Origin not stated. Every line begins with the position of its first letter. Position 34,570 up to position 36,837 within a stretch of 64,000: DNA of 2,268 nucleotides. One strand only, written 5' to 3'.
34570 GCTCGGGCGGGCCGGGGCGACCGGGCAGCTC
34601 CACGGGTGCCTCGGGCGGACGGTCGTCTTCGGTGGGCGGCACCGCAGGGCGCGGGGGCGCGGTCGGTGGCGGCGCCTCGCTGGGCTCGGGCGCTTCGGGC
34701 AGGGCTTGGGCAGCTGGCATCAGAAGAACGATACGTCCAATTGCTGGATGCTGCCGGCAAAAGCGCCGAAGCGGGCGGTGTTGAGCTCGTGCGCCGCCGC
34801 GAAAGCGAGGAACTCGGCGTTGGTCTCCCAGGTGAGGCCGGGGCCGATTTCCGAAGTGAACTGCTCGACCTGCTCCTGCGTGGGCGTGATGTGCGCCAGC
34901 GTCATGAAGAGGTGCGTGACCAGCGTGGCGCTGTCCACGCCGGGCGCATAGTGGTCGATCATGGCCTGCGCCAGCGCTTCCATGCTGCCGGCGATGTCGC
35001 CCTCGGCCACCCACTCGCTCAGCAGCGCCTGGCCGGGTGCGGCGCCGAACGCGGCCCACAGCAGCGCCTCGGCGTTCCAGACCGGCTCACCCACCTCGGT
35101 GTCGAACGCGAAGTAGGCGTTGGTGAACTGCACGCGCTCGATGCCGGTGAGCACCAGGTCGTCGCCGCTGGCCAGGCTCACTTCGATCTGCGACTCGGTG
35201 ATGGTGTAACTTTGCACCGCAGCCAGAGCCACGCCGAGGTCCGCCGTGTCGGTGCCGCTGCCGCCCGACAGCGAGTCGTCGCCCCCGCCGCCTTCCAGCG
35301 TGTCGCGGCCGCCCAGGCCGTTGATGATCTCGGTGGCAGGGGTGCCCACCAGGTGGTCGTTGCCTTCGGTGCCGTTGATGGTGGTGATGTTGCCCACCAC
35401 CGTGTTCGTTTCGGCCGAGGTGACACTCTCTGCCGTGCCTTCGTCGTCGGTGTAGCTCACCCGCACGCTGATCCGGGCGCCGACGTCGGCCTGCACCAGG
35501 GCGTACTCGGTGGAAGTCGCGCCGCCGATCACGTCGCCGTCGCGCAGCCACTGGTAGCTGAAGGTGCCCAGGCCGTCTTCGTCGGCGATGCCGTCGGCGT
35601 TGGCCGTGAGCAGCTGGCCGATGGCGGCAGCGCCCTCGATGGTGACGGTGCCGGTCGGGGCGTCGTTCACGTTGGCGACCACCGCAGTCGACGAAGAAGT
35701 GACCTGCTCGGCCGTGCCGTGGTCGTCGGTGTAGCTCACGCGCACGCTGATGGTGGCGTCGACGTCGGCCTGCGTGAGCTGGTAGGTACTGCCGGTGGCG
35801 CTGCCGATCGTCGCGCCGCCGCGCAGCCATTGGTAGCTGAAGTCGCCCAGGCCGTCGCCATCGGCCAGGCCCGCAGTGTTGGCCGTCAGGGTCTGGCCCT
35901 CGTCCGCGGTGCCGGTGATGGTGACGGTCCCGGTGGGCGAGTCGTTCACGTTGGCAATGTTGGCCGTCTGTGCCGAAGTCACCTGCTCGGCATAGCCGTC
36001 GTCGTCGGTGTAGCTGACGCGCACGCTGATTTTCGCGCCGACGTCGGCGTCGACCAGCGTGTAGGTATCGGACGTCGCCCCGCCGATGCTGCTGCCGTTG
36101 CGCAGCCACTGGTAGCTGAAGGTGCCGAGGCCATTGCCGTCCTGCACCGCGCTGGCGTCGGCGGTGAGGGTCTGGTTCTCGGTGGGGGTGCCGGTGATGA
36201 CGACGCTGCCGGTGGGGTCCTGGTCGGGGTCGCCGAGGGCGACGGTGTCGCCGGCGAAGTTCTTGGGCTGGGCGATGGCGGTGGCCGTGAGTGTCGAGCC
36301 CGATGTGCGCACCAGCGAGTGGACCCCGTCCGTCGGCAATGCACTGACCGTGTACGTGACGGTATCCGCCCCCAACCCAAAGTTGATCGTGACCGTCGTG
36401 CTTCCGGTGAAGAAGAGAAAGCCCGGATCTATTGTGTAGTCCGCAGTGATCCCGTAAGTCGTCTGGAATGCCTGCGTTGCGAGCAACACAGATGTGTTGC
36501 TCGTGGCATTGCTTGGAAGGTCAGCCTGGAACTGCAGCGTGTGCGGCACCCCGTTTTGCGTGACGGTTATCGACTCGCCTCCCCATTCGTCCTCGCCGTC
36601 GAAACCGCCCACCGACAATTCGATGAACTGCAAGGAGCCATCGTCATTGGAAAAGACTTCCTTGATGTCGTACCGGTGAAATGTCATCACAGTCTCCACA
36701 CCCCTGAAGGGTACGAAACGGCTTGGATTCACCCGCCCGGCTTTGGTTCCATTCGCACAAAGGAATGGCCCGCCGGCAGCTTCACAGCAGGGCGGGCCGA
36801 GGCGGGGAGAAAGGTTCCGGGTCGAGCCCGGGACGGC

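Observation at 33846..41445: Accessory surface-protein/glycan island behind the T2SS: two leaderless Ca-binding giants flanking manC and an ExoV-like pyruvyl transferase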

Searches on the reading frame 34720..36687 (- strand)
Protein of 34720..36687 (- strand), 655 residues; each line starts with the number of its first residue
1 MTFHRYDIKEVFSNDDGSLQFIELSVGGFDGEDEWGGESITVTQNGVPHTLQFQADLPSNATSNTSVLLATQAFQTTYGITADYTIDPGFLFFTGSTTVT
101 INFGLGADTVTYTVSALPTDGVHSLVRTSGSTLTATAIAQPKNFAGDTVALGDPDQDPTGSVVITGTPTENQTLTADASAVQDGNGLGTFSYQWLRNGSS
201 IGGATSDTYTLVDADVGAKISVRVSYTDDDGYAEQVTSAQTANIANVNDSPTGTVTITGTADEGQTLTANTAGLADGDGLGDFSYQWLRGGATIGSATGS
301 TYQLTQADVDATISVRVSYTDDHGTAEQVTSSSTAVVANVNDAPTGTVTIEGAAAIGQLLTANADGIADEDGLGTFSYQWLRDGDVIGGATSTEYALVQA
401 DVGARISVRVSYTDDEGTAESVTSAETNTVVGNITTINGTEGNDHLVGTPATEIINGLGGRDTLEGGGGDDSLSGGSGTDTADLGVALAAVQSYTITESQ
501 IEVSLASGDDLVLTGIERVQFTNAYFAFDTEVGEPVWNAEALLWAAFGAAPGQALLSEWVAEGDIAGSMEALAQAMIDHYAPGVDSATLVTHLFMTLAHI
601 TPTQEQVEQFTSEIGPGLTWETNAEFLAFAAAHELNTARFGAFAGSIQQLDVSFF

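Call 5: search_protein_families(library=pfam, max_evalue=0.01, proteins=[window:34720-36687:-])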
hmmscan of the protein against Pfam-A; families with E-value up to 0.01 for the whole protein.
window:34720-36687:- (655 aa): 2 families
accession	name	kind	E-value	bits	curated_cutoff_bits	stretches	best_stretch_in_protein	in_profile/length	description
PF23197.1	IG_AIR9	-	1.1e-08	35.3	27.5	0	161-223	4-69/87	AIR9 A9 domain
PF00353.25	HemolysinCabind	-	1.8e-06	28.2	23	1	448-481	2-35/36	RTX calcium-binding nonapeptide repeat (4 copies)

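Call 16: search_protein_families(library=ncbifam, max_evalue=0.01, proteins=[window:34720-36687:-])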
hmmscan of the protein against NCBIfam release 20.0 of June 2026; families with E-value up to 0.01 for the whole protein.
window:34720-36687:- (655 aa): 3 families
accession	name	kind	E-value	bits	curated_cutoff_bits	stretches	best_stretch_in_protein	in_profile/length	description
NF040485.1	ZirU_fam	subfamily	8.7e-16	58.7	100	3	162-263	27-144/210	ZirU family protein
NF038112.1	myxo_dep_M36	subfamily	1.6e-11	42.1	1500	1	70-424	1115-1463/1604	myxosortase-dependent M36 family metallopeptidase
NF035945.1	Zn_serralysin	subfamily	1.1e-06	28.1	500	1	411-482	300-367/462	serralysin family metalloprotease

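Call 28: find_homologous_proteins(query=window:34720-36687:-, max_evalue=0.001)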
Query window:34720-36687:- (655 aa): 2025 proteins with E <= 0.001 among 8000 candidates; the best 120 are listed.
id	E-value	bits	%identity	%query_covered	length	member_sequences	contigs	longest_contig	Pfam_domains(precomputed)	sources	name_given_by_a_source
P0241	0.0e+0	1798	61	44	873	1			PF23197.2,PF16709.12,PF00949.28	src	-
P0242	0.0e+0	1403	100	100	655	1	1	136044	PF23197.2,PF00353.26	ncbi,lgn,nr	ncbi:MAG: hypothetical protein HY854_08275 [Burkholderiales bacterium]|nr:hypothetical protein [Burk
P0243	0.0e+0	1366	61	49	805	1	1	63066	PF00559.24,PF18614.8,PF16709.12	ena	-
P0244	0.0e+0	1207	51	45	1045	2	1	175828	-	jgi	jgi:hypothetical protein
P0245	0.0e+0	1178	56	44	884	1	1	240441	PF13895.13,PF03951.25,PF23197.2,PF16709.12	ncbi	-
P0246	0.0e+0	1168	53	43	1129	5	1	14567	PF04254.20,PF17963.8,PF17892.8,PF25804.1,PF17803.8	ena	-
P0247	0.0e+0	1120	57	42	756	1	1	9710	PF23197.2,PF16709.12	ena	-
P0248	0.0e+0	1117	59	46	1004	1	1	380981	PF22157.3,PF23197.2,PF16709.12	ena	-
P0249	0.0e+0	1051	54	45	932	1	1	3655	PF13895.13,PF23197.2,PF16709.12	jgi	jgi:hypothetical protein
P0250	1.5e-279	947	55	42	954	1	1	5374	PF03689.22,PF23197.2,PF07504.20,PF18788.7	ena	-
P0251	6.4e-277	938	47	44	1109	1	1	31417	PF22393.3,PF25833.1,PF00041.28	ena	-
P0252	3.0e-276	936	58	45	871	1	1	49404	PF21470.2,PF13895.13,PF23197.2,PF16709.12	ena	-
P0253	9.2e-274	928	58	42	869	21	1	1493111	PF13895.13,PF23197.2,PF25460.2,PF16709.12,PF07504.20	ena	-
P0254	2.0e-271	920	53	43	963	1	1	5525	PF23197.2,PF00353.26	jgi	-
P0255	2.1e-266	903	68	100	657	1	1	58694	PF23197.2,PF00353.26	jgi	jgi:hypothetical protein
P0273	3.0e-218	744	58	100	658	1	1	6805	PF23197.2,PF00353.26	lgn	-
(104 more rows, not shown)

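Call 29: find_encoding_contigs(protein=P0255, flank=10000, max_places=3)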
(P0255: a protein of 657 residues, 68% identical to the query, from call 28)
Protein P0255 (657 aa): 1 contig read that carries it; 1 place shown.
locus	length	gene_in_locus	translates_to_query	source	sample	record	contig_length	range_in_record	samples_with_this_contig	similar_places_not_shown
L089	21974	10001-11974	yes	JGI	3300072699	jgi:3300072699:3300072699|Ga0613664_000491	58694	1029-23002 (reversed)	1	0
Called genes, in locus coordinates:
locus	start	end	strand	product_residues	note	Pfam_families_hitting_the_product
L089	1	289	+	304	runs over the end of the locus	PF00126:HTH_1, PF03466:LysR_substrate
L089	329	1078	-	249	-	PF08021:FAD_binding_9, PF04954:SIP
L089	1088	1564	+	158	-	PF13463:HTH_27 (faint), PF12802:MarR_2, PF01047:MarR (weak), PF09339:HTH_IclR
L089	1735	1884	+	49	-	-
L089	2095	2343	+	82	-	-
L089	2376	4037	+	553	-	PF01494:FAD_binding_3, PF21274:Rng_hyd_C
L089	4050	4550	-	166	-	PF20327:DUF6622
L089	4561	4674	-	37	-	-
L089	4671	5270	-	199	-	PF16036:Chalcone_3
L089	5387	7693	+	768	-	PF01839:FG-GAP (faint), PF13517:FG-GAP_3 (weak)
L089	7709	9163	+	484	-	PF00483:NTP_transferase, PF22640:ManC_GMP_beta-helix, PF01050:MannoseP_isomer, PF07883:Cupin_2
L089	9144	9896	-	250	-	-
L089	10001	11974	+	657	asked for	PF23197:IG_AIR9 (faint), PF00353:HemolysinCabind (weak)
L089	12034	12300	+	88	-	-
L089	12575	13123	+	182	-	-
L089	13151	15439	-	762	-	-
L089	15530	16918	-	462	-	PF22341:GSPE_N1E, PF25199:nSTAND_NTPase5 (faint), PF00437:T2SSE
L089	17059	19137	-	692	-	PF21305:type_II_gspD_N0, PF03958:Secretin_N, PF00263:Secretin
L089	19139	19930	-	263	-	PF01203:T2SSN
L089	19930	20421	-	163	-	PF04612:T2SSM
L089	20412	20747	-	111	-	-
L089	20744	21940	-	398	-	PF05134:T2SSL, PF12693:GspL_C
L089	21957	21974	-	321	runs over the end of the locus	PF21687:T2SSK_1st, PF03934:T2SSK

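Call 30: find_encoding_contigs(protein=P0273, flank=10000, max_places=3)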
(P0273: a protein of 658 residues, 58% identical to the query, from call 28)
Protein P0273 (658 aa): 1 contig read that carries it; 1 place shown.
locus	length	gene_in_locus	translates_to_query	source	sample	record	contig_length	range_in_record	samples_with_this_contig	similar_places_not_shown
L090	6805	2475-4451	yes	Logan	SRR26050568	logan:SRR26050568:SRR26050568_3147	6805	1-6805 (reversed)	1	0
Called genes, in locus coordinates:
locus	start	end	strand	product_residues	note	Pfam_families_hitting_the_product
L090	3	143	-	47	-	?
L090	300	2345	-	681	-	PF01432:Peptidase_M3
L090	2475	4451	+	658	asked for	PF23197:IG_AIR9 (faint), PF00353:HemolysinCabind (weak)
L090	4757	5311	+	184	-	-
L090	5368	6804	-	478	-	?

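Call 37: search_protein_families(library=pfam, max_evalue=10, proteins=[L089:9144-9896:-, L089:13151-15439:-])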
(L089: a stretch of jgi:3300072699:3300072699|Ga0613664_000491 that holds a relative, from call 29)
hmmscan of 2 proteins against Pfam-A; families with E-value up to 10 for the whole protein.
L089:9144-9896:- (250 aa): 0 families

L089:13151-15439:- (762 aa): 3 families
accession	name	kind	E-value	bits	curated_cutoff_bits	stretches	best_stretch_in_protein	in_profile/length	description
PF13004.13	BACON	-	0.0028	18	25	2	285-344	3-59/61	Putative binding domain, N-terminal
PF19190.6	BACON_2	-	0.17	12.2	25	1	284-318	34-72/94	Viral BACON domain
PF01833.30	TIG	-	0.21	12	20.9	1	359-421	11-74/84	IPT/TIG domain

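Call 59: search_solved_structures(query=L089:9144-9896:-, max_evalue=10, show_alignments=1)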
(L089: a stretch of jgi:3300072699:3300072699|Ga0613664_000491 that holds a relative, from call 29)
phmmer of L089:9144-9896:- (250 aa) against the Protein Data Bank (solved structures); distinct sequences matched with E-value up to 10: 0.

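Call 60: search_protein_families(library=ncbifam, max_evalue=1, proteins=[L089:9144-9896:-, L089:13151-15439:-])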
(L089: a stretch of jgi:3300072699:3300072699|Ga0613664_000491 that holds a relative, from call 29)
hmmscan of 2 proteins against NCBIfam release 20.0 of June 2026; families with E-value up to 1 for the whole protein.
L089:9144-9896:- (250 aa): 0 families

L089:13151-15439:- (762 aa): 3 families
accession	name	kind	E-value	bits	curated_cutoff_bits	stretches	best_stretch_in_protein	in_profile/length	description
TIGR03866.1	PQQ_ABC_repeats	subfamily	0.011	14.8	287.3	1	480-528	157-205/310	PQQ-dependent catabolism-associated beta-propeller protein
NF038117.1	choice_anch_I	subfamily_domain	0.14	11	300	1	438-507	47-112/458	choice-of-anchor I family protein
TIGR02276.1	beta_rpt_yvtn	repeat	0.17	11.9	27.85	1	499-527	1-29/42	beta-propeller repeat protein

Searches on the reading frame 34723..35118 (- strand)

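Call 37: search_protein_families(library=pfam, max_evalue=10, proteins=[window:34723-35118:-])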
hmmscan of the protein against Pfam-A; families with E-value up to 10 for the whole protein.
seq(132 aa): 1 family
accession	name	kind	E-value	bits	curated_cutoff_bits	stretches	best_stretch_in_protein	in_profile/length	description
PF05659.16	RPW8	-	0.028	14.5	30.4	1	45-91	12-58/139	Arabidopsis broad-spectrum mildew resistance protein RPW8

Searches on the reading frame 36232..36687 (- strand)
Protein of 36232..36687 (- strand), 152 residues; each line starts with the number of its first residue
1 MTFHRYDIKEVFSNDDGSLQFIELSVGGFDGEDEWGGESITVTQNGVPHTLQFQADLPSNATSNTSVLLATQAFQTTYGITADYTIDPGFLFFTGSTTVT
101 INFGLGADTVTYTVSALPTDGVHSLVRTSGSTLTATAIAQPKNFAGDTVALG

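Call 37: search_protein_families(library=pfam, max_evalue=10, proteins=[window:36232-36687:-])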
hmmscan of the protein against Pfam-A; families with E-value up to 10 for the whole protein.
seq(152 aa): 1 family
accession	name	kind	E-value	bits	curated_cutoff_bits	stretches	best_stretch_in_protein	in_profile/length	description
PF16142.10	DUF4850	-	0.088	12.7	22.5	1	77-132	6-61/184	Domain of unknown function (DUF4850)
